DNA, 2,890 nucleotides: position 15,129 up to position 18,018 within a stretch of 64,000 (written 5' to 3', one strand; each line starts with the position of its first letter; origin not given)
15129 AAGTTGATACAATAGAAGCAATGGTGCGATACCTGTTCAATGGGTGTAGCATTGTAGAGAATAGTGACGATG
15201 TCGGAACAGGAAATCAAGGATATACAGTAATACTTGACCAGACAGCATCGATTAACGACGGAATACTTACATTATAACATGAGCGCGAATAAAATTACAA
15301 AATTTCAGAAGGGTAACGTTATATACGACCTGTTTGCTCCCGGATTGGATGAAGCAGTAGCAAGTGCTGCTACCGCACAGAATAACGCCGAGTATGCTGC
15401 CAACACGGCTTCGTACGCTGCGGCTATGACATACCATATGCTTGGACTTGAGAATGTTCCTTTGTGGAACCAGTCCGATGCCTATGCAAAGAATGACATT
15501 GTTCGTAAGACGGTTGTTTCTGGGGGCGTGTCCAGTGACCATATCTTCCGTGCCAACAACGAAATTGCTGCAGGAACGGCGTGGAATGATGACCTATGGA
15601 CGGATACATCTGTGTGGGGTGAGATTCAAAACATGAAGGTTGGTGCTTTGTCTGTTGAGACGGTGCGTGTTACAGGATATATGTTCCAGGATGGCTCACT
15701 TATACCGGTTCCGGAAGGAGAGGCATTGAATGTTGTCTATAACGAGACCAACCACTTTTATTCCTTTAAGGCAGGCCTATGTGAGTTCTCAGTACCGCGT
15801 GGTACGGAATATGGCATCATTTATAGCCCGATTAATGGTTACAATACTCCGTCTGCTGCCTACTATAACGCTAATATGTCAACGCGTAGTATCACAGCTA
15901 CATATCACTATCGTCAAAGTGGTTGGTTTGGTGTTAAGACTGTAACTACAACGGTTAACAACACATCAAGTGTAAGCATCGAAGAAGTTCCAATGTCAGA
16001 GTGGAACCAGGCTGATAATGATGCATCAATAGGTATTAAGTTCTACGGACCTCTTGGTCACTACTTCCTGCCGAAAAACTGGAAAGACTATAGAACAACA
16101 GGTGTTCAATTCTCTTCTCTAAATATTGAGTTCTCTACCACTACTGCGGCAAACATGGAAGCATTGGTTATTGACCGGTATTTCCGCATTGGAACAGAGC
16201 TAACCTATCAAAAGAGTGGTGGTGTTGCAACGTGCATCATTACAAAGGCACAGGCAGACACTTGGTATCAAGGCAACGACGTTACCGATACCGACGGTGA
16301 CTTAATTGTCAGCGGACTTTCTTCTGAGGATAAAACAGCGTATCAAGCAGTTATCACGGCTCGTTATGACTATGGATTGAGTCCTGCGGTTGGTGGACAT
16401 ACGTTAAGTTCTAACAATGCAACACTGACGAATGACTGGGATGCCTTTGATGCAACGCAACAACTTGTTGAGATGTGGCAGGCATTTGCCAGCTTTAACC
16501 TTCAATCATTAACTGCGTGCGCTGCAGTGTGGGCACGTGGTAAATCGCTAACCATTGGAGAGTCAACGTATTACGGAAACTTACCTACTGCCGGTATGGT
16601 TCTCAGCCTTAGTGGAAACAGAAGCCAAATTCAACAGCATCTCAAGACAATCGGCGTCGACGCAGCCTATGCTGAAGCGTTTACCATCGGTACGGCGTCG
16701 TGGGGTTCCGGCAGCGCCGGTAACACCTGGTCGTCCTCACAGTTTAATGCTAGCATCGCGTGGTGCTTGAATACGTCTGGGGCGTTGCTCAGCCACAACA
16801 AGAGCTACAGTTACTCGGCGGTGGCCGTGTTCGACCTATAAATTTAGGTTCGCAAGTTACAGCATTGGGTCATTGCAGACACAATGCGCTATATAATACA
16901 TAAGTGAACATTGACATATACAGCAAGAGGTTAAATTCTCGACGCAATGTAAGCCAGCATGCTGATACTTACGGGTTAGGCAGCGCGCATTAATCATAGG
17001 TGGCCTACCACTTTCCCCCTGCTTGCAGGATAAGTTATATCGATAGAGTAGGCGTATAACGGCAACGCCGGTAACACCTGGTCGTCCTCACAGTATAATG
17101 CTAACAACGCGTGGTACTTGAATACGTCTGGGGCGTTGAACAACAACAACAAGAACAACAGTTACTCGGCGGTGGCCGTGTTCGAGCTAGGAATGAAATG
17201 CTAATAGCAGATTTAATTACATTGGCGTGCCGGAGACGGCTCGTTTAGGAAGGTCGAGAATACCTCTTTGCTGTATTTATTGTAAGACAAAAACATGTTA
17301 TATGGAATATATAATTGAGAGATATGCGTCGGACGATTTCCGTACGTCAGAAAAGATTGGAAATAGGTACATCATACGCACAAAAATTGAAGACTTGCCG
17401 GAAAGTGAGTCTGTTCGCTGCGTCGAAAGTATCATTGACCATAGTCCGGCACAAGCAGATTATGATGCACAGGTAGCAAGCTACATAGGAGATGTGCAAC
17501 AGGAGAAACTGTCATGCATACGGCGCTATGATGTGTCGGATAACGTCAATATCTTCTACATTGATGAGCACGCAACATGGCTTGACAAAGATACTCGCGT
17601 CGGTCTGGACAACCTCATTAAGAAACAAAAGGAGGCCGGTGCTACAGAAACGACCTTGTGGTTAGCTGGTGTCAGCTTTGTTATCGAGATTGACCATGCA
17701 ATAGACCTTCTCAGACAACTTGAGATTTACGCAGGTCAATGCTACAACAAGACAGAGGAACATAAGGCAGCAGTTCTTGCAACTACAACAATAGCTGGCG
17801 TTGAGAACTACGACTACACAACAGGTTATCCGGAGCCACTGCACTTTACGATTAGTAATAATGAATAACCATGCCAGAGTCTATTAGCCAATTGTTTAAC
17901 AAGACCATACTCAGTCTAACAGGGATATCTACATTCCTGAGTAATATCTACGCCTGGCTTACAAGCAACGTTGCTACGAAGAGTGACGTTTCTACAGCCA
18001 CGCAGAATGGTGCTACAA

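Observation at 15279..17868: Orphan DGR module: leader and TR3 retained, avd and RT deleted, with a vestigial RT start codon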

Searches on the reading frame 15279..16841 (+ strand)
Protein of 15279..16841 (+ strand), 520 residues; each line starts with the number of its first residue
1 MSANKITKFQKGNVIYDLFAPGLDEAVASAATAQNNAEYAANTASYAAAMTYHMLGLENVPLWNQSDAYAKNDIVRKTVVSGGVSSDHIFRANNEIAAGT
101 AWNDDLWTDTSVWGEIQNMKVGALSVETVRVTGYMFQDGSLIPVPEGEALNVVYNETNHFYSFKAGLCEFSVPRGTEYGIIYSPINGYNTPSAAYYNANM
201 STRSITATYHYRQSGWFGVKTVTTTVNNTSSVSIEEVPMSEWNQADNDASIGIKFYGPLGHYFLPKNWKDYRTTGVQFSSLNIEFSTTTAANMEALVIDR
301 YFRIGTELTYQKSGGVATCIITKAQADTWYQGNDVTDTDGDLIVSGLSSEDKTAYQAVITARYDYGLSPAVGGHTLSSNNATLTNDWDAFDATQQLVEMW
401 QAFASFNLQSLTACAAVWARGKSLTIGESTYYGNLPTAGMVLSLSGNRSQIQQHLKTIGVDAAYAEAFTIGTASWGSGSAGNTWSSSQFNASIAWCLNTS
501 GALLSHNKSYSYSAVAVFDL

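Call 8: search_protein_families(library=pfam, proteins=[window:15279-16841:+], max_evalue=0.01)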
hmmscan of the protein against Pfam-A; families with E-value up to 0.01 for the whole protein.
window:15279-16841:+ (520 aa): 0 families

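Call 12: find_related_loci(query=window:15279-16841:+, collection=viral_contigs, flank=10000)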
Query window:15279-16841:+ (520 aa) in viral_contigs; peptide patterns used: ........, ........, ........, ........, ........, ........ (x = any residue, [..] = any of these).
12 stretches matched a pattern, but none encodes a relative of the query by tblastn (E <= 1e-3).

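Call 17: find_homologous_proteins(query=window:15279-16841:+)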
Query window:15279-16841:+ (520 aa): 2 proteins with E <= 0.001 among 8000 candidates.
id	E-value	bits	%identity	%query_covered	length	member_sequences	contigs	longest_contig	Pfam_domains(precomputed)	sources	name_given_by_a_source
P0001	0.0e+0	1132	97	100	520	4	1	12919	-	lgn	-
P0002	7.6e-138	479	47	95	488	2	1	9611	-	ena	-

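Call 20: find_encoding_contigs(protein=P0002, flank=10000, max_places=10)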
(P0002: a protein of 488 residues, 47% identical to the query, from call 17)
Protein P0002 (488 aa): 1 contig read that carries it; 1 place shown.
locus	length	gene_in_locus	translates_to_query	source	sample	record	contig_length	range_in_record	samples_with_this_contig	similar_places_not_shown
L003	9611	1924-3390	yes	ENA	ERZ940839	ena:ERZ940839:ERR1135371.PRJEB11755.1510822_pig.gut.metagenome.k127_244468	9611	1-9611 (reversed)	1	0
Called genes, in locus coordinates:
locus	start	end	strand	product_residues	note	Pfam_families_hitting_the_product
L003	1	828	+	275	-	?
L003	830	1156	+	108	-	-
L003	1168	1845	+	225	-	-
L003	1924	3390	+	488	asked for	-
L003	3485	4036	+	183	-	-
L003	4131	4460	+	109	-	-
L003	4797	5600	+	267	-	-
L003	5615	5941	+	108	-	-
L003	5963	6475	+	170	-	-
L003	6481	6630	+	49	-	-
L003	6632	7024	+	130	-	PF25223:DUF7841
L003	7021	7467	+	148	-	-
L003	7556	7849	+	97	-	PF12728:HTH_17 (faint)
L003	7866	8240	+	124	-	-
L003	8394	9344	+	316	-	-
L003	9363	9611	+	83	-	?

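Call 21: find_encoding_contigs(protein=P0001, flank=10000, max_places=10)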
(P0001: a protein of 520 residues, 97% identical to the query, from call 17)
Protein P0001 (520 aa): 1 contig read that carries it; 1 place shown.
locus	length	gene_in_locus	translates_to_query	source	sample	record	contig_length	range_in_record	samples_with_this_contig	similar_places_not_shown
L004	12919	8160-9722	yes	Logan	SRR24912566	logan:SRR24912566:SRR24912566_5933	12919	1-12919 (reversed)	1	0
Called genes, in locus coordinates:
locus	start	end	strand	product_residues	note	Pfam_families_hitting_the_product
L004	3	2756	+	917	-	?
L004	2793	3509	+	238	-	-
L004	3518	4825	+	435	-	-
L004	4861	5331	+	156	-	-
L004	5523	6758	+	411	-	PF00078:RVT_1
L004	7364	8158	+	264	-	-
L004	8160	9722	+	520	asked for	-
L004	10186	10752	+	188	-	-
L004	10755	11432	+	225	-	-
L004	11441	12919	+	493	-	?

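Call 27: find_encoding_contigs(protein=P0004, flank=10000, max_places=5)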
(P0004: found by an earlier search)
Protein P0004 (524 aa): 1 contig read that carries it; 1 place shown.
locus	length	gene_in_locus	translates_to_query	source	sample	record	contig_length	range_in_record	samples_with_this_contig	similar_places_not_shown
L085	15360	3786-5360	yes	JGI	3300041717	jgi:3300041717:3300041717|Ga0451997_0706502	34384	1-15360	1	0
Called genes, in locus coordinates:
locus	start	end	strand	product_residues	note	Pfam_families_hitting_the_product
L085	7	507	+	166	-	-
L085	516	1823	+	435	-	-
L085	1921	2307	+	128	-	-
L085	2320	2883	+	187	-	-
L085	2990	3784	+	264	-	-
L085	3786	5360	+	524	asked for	-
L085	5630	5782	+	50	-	-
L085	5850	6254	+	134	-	PF01797:Y1_Tnp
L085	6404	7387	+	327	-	PF01385:OrfB_IS605, PF07282:Cas12f1-like_TNB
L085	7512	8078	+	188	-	-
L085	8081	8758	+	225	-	-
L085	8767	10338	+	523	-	-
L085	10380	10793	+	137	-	-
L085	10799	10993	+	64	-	-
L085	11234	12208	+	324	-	PF00078:RVT_1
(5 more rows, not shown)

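Call 49: search_protein_families(library=phrogs, proteins=[window:15279-16841:+], max_evalue=0.001)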
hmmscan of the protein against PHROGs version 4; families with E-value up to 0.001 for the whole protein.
window:15279-16841:+ (520 aa): 0 families

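Call 55: find_related_loci(query=A3, collection=metagenome_contigs, flank=10000)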
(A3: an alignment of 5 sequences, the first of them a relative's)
Query A3 (520 aa) in metagenome_contigs; peptide patterns used: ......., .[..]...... (x = any residue, [..] = any of these).
338 stretches matched a pattern, but none encodes a relative of the query by tblastn (E <= 1e-3).

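Call 56: find_encoding_contigs(protein=window:15279-16841:+, flank=10000, max_places=10)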
Protein window:15279-16841:+ (520 aa): no gene with exactly this product is on record in the collection.

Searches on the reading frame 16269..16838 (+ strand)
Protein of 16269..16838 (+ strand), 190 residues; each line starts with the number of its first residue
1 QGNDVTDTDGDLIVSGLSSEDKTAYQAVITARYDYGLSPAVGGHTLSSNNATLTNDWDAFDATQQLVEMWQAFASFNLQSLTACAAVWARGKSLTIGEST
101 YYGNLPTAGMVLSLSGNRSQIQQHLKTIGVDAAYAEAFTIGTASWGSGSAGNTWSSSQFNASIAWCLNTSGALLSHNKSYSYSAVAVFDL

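Call 64: predict_structure(alignment_id=A4)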
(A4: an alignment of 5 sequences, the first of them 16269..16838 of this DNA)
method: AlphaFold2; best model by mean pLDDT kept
length: 190 residues; sequences in the alignment: 5
mean_pLDDT: 39.4   pTM: 0.27
mean pLDDT of the five models: 39.4, 38.4, 37.4, 36.5, 35.5
residues with pLDDT >= 90: 0; 70-90: 2; 50-70: 25; < 50: 163
segments of 3 or more residues with pLDDT < 50: 8-10, 28-125, 127-163, 167-175, 179-190
pLDDT, mean of each block of 10 residues (from residue 1): 51 63 54 35 29 31 32 30 30 39 37 37 44 36 34 43 48 47 29
secondary structure, 60 per line:
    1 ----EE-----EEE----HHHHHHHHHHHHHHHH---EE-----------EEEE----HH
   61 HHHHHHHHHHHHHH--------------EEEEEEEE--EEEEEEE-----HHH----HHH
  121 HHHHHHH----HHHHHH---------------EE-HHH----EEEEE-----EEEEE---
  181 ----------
elements in order: E12-14 H19-34 E51-54 H59-74 E89-96 E99-105 H118-127 H132-137 E163-167 E173-177

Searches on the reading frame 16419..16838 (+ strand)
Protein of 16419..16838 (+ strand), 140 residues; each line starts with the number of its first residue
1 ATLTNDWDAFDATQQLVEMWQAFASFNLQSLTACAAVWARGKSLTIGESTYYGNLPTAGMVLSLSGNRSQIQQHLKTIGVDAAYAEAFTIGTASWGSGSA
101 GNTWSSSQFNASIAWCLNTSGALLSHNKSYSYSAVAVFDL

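Call 65: search_protein_families(library=pfam, proteins=[window:16419-16838:+], max_evalue=10)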
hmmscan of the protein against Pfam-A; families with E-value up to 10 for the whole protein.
window:16419-16838:+ (140 aa): 0 families

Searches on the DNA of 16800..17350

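Call 96: search_rna_families(source=window, start=16800, end=17350, threshold=evalue, max_evalue=1)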
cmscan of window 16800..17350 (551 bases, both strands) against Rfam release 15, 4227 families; matches with E-value up to 1: 0.
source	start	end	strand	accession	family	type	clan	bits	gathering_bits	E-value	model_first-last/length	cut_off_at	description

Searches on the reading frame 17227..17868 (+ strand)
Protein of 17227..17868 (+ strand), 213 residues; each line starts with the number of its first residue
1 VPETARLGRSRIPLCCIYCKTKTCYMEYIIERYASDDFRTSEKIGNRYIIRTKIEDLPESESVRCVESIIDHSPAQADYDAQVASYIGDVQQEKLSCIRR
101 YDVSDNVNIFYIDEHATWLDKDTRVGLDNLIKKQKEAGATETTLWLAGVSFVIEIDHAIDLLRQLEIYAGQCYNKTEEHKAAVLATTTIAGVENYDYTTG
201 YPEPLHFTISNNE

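Call 8: search_protein_families(library=pfam, proteins=[window:17227-17868:+], max_evalue=0.01)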
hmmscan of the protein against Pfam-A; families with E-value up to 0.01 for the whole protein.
window:17227-17868:+ (213 aa): 0 families

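Call 14: find_encoding_contigs(protein=window:17302-17868:+, flank=10000, max_places=10)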
Protein window:17302-17868:+ (188 aa): 4 contigs read that carry it; 2 places shown.
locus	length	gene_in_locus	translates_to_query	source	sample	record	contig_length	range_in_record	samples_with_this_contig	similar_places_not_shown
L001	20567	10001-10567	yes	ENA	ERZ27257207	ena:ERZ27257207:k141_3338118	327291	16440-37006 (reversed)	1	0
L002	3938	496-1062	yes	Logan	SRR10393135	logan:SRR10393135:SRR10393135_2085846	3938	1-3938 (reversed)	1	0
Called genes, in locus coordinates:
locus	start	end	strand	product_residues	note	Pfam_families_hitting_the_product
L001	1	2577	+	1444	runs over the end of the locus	-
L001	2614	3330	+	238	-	-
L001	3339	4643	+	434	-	-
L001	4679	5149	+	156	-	-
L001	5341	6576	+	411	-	PF00078:RVT_1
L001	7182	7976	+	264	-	-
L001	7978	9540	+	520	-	-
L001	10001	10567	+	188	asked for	-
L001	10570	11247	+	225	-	-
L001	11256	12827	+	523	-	-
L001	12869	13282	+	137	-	-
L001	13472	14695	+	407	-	PF00078:RVT_1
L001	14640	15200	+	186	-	-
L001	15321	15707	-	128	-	PF22751:DUF488-N3a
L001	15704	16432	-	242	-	PF01467:CTP_transf_like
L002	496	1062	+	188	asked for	-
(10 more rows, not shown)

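Call 49: search_protein_families(library=phrogs, proteins=[window:17302-17868:+], max_evalue=0.001)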
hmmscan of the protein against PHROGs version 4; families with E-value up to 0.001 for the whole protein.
window:17302-17868:+ (188 aa): 1 family
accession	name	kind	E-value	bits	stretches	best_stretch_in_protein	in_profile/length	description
phrog_1807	-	tail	0.0004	21.1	1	55-177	118-240/241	tail fiber protein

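Call 74: find_homologous_proteins(query=window:17302-17868:+, max_evalue=1e-20)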
Query window:17302-17868:+ (188 aa): 21 proteins with E <= 1e-20 among 230 candidates.
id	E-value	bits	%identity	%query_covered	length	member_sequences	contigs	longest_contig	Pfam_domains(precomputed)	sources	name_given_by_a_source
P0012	1.1e-119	415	99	100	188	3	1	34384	-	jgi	jgi:hypothetical protein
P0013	1.9e-35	140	46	87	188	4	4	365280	-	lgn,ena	-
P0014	2.1e-33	133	42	86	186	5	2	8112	-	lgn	-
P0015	1.5e-32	131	46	79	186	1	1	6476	-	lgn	-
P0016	6.7e-30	122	52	68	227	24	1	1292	-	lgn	-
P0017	2.0e-26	111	50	59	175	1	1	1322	-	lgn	-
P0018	2.1e-26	111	47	65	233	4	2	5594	PF14301.13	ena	-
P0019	3.0e-26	110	49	64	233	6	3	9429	PF14301.13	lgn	-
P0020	3.3e-26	110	48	63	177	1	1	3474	PF14301.13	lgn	-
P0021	1.3e-25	108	49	63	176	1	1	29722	PF14301.13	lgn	-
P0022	2.7e-25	107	48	65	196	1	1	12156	PF14301.13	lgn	-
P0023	6.3e-25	106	46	64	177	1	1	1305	PF14301.13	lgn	-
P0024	8.4e-25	105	46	70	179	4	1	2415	-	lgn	-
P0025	1.6e-24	105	42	64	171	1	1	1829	-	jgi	jgi:hypothetical protein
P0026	2.2e-24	104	43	64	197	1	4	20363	-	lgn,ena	-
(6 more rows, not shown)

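Call 75: find_encoding_contigs(protein=P0013, flank=10000, max_places=6)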
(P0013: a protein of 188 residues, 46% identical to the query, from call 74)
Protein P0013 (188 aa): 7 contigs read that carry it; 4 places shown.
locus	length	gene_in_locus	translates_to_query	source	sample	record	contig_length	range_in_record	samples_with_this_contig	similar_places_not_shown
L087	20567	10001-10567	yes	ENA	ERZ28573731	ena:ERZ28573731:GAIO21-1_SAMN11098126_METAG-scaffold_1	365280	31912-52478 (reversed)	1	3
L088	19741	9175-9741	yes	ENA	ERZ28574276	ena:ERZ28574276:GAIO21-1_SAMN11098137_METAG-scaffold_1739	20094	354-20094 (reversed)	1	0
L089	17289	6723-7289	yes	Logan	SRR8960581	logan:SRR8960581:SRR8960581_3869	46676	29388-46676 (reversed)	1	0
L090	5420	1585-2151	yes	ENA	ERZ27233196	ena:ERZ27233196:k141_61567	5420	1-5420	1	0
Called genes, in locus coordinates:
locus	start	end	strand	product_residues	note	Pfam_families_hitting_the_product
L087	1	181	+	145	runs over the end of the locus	PF04448:DUF551 (faint)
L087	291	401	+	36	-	-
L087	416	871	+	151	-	-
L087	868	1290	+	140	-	PF20274:cREC_REC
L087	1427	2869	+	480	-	PF01743:PolyA_pol, PF12627:PolyA_pol_RNAbd, PF01966:HD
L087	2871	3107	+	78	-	-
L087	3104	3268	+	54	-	-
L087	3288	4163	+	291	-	PF00156:Pribosyltran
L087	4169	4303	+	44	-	-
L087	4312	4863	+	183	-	-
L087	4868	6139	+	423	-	-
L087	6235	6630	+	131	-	-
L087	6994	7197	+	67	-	-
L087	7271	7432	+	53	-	-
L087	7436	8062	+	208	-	PF00376:MerR, PF12728:HTH_17 (weak), PF13411:MerR_1, PF00239:Resolvase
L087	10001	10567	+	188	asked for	-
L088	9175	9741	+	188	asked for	-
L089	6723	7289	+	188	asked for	-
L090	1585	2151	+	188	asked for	-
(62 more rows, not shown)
